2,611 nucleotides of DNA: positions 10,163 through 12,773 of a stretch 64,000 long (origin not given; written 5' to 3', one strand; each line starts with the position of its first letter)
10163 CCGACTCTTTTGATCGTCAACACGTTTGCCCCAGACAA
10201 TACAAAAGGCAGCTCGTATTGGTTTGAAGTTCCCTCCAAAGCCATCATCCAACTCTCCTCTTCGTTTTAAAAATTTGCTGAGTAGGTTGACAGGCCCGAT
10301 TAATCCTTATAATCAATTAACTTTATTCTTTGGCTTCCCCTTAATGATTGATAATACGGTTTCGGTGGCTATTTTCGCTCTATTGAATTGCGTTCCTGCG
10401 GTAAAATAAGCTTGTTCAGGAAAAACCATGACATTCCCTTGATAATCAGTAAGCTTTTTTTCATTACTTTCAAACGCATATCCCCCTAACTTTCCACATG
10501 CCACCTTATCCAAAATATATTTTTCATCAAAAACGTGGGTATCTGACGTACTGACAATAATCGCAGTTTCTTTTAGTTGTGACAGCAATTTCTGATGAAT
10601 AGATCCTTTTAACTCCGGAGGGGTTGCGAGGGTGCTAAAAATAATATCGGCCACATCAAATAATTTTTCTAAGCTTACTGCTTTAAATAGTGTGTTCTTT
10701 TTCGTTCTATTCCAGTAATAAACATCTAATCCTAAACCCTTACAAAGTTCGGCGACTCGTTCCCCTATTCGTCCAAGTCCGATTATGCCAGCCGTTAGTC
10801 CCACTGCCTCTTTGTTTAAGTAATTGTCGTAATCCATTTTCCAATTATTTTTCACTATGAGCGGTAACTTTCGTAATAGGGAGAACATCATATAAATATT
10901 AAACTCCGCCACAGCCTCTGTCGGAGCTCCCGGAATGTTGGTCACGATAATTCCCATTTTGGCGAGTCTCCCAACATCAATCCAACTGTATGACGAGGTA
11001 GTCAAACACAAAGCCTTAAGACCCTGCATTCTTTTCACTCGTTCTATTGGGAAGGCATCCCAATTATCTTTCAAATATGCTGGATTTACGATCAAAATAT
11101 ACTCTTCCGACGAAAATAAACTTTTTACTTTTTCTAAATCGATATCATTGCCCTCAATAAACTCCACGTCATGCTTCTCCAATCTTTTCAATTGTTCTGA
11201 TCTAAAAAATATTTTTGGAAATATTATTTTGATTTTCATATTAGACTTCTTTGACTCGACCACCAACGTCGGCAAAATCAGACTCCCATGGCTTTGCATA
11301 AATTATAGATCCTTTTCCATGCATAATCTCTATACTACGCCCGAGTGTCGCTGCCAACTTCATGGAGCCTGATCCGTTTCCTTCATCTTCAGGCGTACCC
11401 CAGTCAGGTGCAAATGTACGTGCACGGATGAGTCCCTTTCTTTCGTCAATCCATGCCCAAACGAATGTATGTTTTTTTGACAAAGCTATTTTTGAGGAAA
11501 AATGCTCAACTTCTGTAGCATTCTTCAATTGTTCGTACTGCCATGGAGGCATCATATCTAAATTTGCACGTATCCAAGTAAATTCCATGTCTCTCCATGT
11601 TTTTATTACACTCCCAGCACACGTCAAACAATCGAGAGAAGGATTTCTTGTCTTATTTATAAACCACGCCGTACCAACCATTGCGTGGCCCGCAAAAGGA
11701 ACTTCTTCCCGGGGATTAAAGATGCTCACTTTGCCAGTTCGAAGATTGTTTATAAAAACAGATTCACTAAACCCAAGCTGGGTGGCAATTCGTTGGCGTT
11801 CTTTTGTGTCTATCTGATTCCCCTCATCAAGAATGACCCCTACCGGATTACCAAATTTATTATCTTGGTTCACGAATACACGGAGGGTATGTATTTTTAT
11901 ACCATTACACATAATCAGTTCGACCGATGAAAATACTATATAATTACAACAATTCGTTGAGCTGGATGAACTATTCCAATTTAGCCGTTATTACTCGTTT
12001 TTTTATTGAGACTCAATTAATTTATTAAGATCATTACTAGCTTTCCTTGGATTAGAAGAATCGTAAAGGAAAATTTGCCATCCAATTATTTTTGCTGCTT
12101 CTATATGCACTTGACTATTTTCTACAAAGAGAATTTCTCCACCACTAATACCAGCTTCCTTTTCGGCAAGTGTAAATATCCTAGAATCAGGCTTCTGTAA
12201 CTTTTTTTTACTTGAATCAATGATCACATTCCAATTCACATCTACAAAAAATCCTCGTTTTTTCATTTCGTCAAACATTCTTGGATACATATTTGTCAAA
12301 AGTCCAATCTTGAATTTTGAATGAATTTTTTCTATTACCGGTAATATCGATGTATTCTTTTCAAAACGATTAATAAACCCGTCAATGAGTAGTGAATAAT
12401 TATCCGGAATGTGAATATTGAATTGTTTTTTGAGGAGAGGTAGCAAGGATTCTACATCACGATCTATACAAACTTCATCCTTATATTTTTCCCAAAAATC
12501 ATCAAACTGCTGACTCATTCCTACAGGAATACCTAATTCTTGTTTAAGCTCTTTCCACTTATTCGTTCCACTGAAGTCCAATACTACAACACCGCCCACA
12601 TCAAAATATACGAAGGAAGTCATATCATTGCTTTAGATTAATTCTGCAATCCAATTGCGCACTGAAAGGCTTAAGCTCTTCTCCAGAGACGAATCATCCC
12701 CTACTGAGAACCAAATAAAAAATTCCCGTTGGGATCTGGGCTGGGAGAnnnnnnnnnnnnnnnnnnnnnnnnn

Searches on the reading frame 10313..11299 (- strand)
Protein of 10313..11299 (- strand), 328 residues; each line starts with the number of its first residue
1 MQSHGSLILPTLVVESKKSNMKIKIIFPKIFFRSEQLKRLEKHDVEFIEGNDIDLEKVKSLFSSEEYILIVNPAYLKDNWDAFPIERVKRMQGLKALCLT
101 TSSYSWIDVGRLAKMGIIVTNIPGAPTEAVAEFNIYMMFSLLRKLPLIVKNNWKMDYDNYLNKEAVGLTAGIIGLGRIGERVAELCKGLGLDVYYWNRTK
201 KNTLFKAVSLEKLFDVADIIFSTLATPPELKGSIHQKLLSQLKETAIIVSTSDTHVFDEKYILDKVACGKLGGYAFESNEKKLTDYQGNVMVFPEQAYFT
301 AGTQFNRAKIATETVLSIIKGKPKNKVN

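Call 49: search_protein_families(library=pfam, proteins=[window:10313-11299:-], max_evalue=0.0001)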
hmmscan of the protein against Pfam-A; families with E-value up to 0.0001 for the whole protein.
window:10313-11299:- (328 aa): 3 families
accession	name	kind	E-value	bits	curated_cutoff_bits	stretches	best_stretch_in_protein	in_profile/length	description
PF02826.25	2-Hacid_dh_C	-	2.7e-25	89.2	25.1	1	137-277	3-152/178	D-isomer specific 2-hydroxyacid dehydrogenase, NAD binding domain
PF00389.36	2-Hacid_dh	-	1.3e-11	44.7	24.6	1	33-328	8-134/134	D-isomer specific 2-hydroxyacid dehydrogenase, catalytic domain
PF03446.21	NAD_binding_2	-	1.3e-06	29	21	1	171-265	3-106/161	NAD binding domain of 6-phosphogluconate dehydrogenase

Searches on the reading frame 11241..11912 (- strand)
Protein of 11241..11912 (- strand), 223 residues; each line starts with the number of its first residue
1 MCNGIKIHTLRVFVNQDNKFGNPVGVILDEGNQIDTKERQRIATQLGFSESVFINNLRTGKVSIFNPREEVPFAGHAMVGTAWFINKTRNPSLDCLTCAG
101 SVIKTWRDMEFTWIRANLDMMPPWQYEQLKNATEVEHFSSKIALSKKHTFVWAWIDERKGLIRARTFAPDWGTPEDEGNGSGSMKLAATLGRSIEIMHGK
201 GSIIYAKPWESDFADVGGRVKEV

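Call 49: search_protein_families(library=pfam, proteins=[window:11241-11912:-], max_evalue=0.0001)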
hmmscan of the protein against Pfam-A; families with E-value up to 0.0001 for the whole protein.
window:11241-11912:- (223 aa): 1 family
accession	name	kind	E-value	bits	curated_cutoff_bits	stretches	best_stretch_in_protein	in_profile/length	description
PF02567.21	PhzC-PhzF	-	1.8e-21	77.3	27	1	20-90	10-83/281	Phenazine biosynthesis-like protein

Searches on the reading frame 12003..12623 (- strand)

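Call 49: search_protein_families(library=pfam, proteins=[window:12003-12623:-], max_evalue=0.0001)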
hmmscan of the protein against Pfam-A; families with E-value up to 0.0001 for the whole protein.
window:12003-12623:- (206 aa): 2 families
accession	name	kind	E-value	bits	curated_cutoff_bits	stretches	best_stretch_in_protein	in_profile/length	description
PF00702.32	Hydrolase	-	1.9e-08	35.4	26.4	1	86-180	97-190/191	haloacid dehalogenase-like hydrolase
PF13419.12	HAD_2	-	1.1e-05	26.1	23.8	1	90-184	81-175/178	Haloacid dehalogenase-like hydrolase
